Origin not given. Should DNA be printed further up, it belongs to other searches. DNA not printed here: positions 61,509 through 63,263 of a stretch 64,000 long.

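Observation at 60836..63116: Bro-N/DinD-like + soluble KAP NTPase two-gene cassette between argG and pgk: candidate undescribed conflict/defence module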

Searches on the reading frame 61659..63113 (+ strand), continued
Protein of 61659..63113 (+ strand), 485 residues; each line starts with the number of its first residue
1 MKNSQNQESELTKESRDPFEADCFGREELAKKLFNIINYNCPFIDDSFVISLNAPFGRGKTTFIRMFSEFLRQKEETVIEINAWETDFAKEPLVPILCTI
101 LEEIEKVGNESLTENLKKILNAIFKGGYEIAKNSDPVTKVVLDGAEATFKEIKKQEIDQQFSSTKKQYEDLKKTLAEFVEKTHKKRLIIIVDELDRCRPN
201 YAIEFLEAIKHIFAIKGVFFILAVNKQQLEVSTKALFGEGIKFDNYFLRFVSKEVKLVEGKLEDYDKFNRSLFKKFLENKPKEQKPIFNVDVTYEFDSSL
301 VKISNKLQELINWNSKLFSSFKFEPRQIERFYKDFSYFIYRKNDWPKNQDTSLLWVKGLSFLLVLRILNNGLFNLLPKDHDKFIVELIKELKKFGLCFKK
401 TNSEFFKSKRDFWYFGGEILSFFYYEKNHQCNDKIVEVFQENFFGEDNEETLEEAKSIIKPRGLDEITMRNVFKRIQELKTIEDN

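Call 12: find_encoding_contigs(protein=P0002, flank=8000, max_places=3)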
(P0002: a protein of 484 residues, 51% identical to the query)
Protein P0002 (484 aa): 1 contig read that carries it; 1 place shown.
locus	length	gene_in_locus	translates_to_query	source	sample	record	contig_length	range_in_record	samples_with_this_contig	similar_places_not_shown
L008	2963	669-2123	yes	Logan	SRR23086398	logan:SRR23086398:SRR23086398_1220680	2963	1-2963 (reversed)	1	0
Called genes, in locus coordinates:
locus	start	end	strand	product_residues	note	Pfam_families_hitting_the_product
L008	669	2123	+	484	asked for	PF07693:KAP_NTPase, PF13401:AAA_22 (weak)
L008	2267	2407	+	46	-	PF01527:HTH_Tnp_1, PF13384:HTH_23 (weak), PF13518:HTH_28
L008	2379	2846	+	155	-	PF00583:Acetyltransf_1, PF13673:Acetyltransf_10, PF13508:Acetyltransf_7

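Call 13: list_cluster_members(proteins=[P0001, P0121, P0003, P0122, P0019, P0151, P0178])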
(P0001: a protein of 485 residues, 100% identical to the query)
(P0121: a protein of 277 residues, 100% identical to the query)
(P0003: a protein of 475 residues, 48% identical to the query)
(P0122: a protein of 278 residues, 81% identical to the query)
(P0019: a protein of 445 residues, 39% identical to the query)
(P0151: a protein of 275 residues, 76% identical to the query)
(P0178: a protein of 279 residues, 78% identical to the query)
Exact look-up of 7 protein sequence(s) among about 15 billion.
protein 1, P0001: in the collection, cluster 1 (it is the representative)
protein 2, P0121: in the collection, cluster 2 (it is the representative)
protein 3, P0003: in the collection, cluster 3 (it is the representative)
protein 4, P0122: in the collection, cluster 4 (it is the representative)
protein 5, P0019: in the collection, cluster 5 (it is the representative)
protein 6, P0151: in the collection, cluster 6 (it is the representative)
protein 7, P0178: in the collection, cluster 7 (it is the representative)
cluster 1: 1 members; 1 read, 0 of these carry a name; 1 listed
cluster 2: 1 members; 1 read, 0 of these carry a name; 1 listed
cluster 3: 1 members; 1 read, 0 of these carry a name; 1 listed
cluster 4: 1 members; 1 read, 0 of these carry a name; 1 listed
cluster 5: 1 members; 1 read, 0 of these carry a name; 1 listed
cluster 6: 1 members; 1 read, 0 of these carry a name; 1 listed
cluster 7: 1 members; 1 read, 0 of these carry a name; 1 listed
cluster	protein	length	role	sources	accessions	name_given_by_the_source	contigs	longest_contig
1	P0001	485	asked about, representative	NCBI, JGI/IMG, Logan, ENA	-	-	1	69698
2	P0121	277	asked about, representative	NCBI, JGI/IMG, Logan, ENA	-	-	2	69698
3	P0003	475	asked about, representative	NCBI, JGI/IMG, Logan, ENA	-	-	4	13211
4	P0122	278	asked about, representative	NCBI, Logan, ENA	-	-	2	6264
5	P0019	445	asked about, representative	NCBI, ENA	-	-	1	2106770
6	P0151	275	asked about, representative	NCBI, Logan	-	-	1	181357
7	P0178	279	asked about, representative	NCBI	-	-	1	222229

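Call 16: find_related_loci(query=A1, collection=genome_contigs, flank=10000)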
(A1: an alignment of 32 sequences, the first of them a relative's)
Query A1 (485 aa) in genome_contigs; peptide patterns used: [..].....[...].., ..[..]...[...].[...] (x = any residue, [..] = any of these).
600 stretches matched a pattern (row limit reached: there are more); 547 encode a relative of the query (tblastn E <= 1e-3); the best 80 are kept; 80 distinct loci.
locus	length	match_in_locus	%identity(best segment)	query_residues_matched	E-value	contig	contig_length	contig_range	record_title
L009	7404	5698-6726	34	9-367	4e-53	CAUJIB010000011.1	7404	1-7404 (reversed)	MAG: Pseudomonadota bacterium isolate KLAP23 genome assembly, contig: KLAP23_350973, whole genome shotgun sequence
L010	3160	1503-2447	36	22-344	2e-51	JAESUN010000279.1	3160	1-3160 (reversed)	MAG: Opitutaceae bacterium isolate NORP342 CoAssembly_2869698, whole genome shotgun sequence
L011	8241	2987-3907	36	22-336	4e-51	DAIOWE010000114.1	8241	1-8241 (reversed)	MAG TPA_asm: Pseudomonadota bacterium isolate CTOTU26806 NODE_339_length_8241_cov_12.485097, whole genome shotgun sequen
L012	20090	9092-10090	36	22-351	7e-51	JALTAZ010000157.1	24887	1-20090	MAG: Micavibrio sp. isolate S012_metabat2_scaf2bin.183 S012_NODE_934_length_24887_cov_5.245800, whole genome shotgun seq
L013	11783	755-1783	32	17-378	5e-47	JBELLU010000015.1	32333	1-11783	MAG: Opitutia bacterium isolate REMEI169_ass_metaspades_bin.53 NODE_1230_length_32333_cov_54.420782, whole genome shotgu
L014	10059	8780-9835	32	19-373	4e-44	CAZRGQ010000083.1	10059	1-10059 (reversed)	MAG TPA_asm: uncultured Lentisphaerales bacterium isolate binchicken_co45_777 genome assembly, contig: NODE_12524_length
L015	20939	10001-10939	32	8-333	7e-44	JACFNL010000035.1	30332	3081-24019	MAG: Candidatus Cloacimonadota bacterium isolate BROCD023 NODE_1231_length_30332_cov_6.399313, whole genome shotgun sequ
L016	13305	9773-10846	30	30-390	3e-43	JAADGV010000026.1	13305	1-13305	MAG: Planctomycetota bacterium isolate M_MetaBat.130 contig-127_7590, whole genome shotgun sequence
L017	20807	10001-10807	33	7-275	1e-42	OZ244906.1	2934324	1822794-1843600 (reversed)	MAG: bacterium isolate 988bfccd-3f86-43f9-a3c1-69845a0f5bc7 genome assembly, chromosome: 1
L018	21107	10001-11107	29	19-390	3e-42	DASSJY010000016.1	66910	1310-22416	MAG TPA_asm: Gammaproteobacteria bacterium isolate SMAG_U1127 k141_1364964, whole genome shotgun sequence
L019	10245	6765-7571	36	16-279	3e-42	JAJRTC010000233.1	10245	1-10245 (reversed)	MAG: Nitrospirae bacterium isolate Dive96_bin1.228 k141_4557972, whole genome shotgun sequence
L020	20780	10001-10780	38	14-267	4e-42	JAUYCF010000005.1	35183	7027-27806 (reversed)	MAG: Thiobacillus sp. isolate C20_maxbin.005 C20_k141_619804, whole genome shotgun sequence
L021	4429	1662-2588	30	1-333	2e-41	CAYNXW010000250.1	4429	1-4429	MAG TPA_asm: uncultured Pirellulales bacterium isolate binchicken_co334_357 genome assembly, contig: NODE_41336_length_4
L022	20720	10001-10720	37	17-257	6e-41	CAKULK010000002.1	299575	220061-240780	MAG: uncultured Bacteroidales bacterium isolate REFINED_METABAT215_TOP10_CONTIGS_1500_ASSEMBLY_K77_MERGED__Hadza_PheChl_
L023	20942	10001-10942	35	17-310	1e-40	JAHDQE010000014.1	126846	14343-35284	MAG: Ornatilinea sp. isolate SM3-B12.1 k141_20654, whole genome shotgun sequence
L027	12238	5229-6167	32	10-332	3e-40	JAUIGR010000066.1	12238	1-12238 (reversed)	MAG: Gammaproteobacteria bacterium isolate Co_bin.164 NODE_28875_length_12238_cov_1.653456, whole genome shotgun sequenc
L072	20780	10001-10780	32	12-268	5e-37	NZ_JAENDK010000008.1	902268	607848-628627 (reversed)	Formosa sp. S-31 scaffold8, whole genome shotgun sequence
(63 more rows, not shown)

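Call 28: predict_structure(alignment_id=A1)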
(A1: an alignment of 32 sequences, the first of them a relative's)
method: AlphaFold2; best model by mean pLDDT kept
length: 485 residues; sequences in the alignment: 32
mean_pLDDT: 81.0   pTM: 0.81
mean pLDDT of the five models: 81.0, 80.5, 80.0, 78.5, 77.3
residues with pLDDT >= 90: 202; 70-90: 176; 50-70: 63; < 50: 44
segments of 3 or more residues with pLDDT < 50: 1-13, 128-153
pLDDT, mean of each block of 10 residues (from residue 1): 37 71 93 94 80 95 95 94 88 86 84 85 62 36 39 60 83 91 91 94 90 88 96 93 93 93 93 86 78 51 80 95 94 84 63 88 95 92 91 85 61 86 67 81 82 84 68 82 54
secondary structure, 60 per line:
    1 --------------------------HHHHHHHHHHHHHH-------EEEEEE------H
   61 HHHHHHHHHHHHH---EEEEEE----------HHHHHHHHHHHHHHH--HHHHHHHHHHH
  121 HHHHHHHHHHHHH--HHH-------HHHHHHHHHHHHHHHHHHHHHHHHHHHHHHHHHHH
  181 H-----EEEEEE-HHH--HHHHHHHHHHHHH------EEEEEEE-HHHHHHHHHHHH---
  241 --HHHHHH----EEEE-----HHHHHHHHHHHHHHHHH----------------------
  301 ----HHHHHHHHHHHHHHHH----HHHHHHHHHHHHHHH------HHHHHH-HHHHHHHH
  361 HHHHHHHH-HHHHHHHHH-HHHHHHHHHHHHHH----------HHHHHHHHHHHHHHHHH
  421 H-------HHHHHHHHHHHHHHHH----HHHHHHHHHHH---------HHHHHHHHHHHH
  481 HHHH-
elements in order: H27-40 E48-53 H60-73 E77-82 H93-107 H110-133 H146-181 E187-192 H199-211 E218-224 H226-237 H243-248 E253-256 H262-278 H305-320 H325-339 H346-351 H353-368 H370-378 H380-393 H404-421 H429-444 H449-459 H469-484

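Call 33: search_protein_families(library=phrogs, proteins=[window:61659-63113:+], max_evalue=0.001)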
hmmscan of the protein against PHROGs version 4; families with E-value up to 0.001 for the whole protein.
window:61659-63113:+ (485 aa): 1 family
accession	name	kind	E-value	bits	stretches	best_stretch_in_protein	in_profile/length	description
phrog_8614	-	unknown function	2.4e-52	179.6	1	14-379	12-376/489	-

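Call 37: fold_search(model_id=the predicted structure, library=pdb)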
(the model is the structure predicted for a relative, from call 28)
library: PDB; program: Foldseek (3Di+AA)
matches with E <= 10: 822; with E <= 0.001: 37
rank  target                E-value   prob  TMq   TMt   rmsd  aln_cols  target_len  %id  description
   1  8hr8_F                3.3e-05  1.00  0.30  0.19  13.6       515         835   13  Structure of heptameric RdrA ring (released 2023-02-01)
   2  5txv_C                4.0e-05  1.00  0.27  0.34  18.9       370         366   14  HslU P21 cell with 4 hexamers (released 2017-03-01)
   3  5txv_D                4.0e-05  1.00  0.28  0.37  14.2       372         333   12  HslU P21 cell with 4 hexamers (released 2017-03-01)
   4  5ji3_E                5.1e-05  1.00  0.28  0.34  17.2       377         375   13  HslUV complex (released 2016-12-07)
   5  6pxl_A                7.5e-05  1.00  0.25  0.31  20.0       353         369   12  3.74 Angstroms resolution structure of HlsU with an axial-channel plug (released 2020-07-29)
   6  6pxi_E                9.6e-05  1.00  0.29  0.35  18.1       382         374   15  The crystal structure of a singly capped HslUV complex with an axial pore plug and a HslU E257Q mutation (released 2020-07-29)
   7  5ji2_E                1.1e-04  1.00  0.28  0.35  17.4       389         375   12  HslU L199Q in HslUV complex (released 2016-11-30)
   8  6pxl_D                1.1e-04  1.00  0.25  0.29  17.7       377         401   11  3.74 Angstroms resolution structure of HlsU with an axial-channel plug (released 2020-07-29)
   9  8hr8_G                1.1e-04  1.00  0.47  0.30  12.0       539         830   12  Structure of heptameric RdrA ring (released 2023-02-01)
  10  8hr8_A                1.2e-04  1.00  0.40  0.26  11.9       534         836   12  Structure of heptameric RdrA ring (released 2023-02-01)
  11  5txv_K                1.3e-04  1.00  0.29  0.38  14.5       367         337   12  HslU P21 cell with 4 hexamers (released 2017-03-01)
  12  8hr8_H                1.4e-04  1.00  0.41  0.26  12.6       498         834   13  Structure of heptameric RdrA ring (released 2023-02-01)
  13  8fnu_A                1.5e-04  1.00  0.35  0.22   7.6       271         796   20  Structure of RdrA from Streptococcus suis RADAR defense system (released 2023-02-01)
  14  8hrb_A                1.5e-04  1.00  0.40  0.27  12.0       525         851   13  Structure of tetradecameric RdrA ring in RNA-loading state (released 2023-02-01)
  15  5txv_L                1.6e-04  1.00  0.28  0.35  18.5       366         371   12  HslU P21 cell with 4 hexamers (released 2017-03-01)
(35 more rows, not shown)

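Call 65: search_protein_families(library=pfam, proteins=[L027:3949-5190:+, L027:2390-3949:+, L072:11394-13781:+, L022:7146-9938:+, L022:11364-13598:+, L027:6626-7234:+, L027:7234-8361:+], max_evalue=0.00001)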
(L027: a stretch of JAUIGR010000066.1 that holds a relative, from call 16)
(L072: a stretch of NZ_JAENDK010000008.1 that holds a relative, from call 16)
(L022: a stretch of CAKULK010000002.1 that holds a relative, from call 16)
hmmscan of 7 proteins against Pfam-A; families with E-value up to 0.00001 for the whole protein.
L027:3949-5190:+ (414 aa): 1 family
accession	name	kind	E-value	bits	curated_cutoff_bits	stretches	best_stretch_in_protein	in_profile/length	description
PF01420.25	Methylase_S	-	3.9e-30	105.7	22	2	207-379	2-152/168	Type I restriction modification DNA specificity domain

L027:2390-3949:+ (520 aa): 4 families
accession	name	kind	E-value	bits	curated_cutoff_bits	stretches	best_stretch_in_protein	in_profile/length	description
PF02384.22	N6_Mtase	-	4.3e-62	210.7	20.4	1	178-489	2-307/311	N-6 DNA Methylase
PF07669.17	Eco57I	-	1.2e-10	42.2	25.3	1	294-393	69-165/171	Eco57I restriction-modification methylase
PF12161.14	HsdM_N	-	5.8e-09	37.1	24.5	1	29-163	3-130/135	HsdM N-terminal domain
PF20473.4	MmeI_Mtase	-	2.3e-06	27.4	27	0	224-287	22-86/259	MmeI, DNA-methyltransferase domain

L072:11394-13781:+ (796 aa): 6 families
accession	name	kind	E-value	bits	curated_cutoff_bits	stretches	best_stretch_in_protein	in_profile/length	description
PF04851.21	ResIII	-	1.3e-40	139.5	22.5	1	159-331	3-164/164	Type III restriction enzyme, res subunit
PF08463.15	EcoEI_R_C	-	1.5e-29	103.6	24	1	637-791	2-163/163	EcoEI R protein C-terminal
PF18766.7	SWI2_SNF2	-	7.7e-20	71.9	26.7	1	163-369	1-195/221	SWI2/SNF2 ATPase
PF00270.35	DEAD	-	7.4e-12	45.8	26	1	163-333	3-164/167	DEAD/DEAH box helicase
PF00271.37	Helicase_C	-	9.2e-09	36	23.5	1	415-522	6-108/110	Helicase conserved C-terminal domain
PF13588.12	HSDR_N_2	-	7.6e-06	26.4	25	0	27-107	23-97/110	Type I restriction enzyme R protein N terminus (HSDR_N)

L022:7146-9938:+ (931 aa): 5 families
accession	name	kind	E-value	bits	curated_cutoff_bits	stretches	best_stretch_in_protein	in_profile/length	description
PF20473.4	MmeI_Mtase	-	7.5e-84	281.4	27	1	370-628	6-258/259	MmeI, DNA-methyltransferase domain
PF20466.3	MmeI_TRD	-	3.7e-73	245.7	27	1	647-848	2-205/207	MmeI, target recognition domain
PF20464.3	MmeI_N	-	5.5e-34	118.5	27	1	9-180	5-179/181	MmeI, N-terminal domain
PF20467.3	MmeI_C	-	3.3e-23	82.2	27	1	852-929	3-80/83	MmeI, C-terminal domain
PF20465.4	MmeI_hel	-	8.9e-22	78.1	27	1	194-269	2-75/75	MmeI, helicase spacer domain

L022:11364-13598:+ (745 aa): 3 families
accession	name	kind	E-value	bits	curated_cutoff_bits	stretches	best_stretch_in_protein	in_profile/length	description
PF07075.17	NamZ_N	-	2.1e-73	246.5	26.9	1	391-590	1-202/203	Exo-beta-N-acetylmuramidase NamZ, N-terminal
PF00144.29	Beta-lactamase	-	5.6e-45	154.4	27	1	54-353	13-325/329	Beta-lactamase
PF20732.2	NamZ_C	-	6.2e-32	111.9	25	1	594-743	1-152/152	Exo-beta-N-acetylmuramidase NamZ, C-terminal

L027:6626-7234:+ (203 aa): 1 family
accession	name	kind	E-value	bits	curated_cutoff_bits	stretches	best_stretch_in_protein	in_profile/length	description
PF14487.12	DarT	-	5.8e-45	153.9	22.5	1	11-202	3-201/201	ssDNA thymidine ADP-ribosyltransferase, DarT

L027:7234-8361:+ (376 aa): 1 family
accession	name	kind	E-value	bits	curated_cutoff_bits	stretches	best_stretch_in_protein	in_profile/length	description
PF01661.27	Macro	-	3.4e-17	62.9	22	1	22-133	1-118/118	Macro domain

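Call 82: find_related_loci(query=A1, collection=viral_contigs, flank=10000)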
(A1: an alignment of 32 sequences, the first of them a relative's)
Query A1 (485 aa) in viral_contigs; peptide patterns used: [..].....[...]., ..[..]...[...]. (x = any residue, [..] = any of these).
412 stretches matched a pattern; 316 encode a relative of the query (tblastn E <= 1e-3); the best 80 are kept; 80 distinct loci.
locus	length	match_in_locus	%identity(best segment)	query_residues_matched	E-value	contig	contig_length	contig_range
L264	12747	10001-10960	32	19-340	2e-42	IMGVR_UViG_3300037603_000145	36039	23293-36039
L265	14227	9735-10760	30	44-391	1e-36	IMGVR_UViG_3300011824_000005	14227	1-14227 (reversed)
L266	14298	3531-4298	32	16-265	4e-36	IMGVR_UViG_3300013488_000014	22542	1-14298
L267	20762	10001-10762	38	17-265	1e-35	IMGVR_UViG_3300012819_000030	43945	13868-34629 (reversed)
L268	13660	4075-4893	31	10-276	2e-35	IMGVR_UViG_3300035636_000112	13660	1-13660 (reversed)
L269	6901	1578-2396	31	10-276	2e-35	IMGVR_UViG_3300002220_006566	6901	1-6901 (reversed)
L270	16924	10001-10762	34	24-265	4e-35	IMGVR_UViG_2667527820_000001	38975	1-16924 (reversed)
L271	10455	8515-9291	33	1-257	1e-33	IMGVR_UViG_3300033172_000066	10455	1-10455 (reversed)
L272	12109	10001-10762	34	7-257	1e-33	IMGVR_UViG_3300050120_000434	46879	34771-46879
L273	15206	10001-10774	34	18-276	7e-34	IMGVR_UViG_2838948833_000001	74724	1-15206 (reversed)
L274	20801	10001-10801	30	4-276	3e-33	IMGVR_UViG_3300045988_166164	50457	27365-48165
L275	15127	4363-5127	32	15-265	2e-33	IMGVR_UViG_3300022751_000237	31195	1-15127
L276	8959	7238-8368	25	19-403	2e-33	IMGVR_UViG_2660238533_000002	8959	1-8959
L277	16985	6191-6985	31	11-257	1e-32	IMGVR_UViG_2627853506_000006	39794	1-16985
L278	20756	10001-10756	33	17-258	1e-32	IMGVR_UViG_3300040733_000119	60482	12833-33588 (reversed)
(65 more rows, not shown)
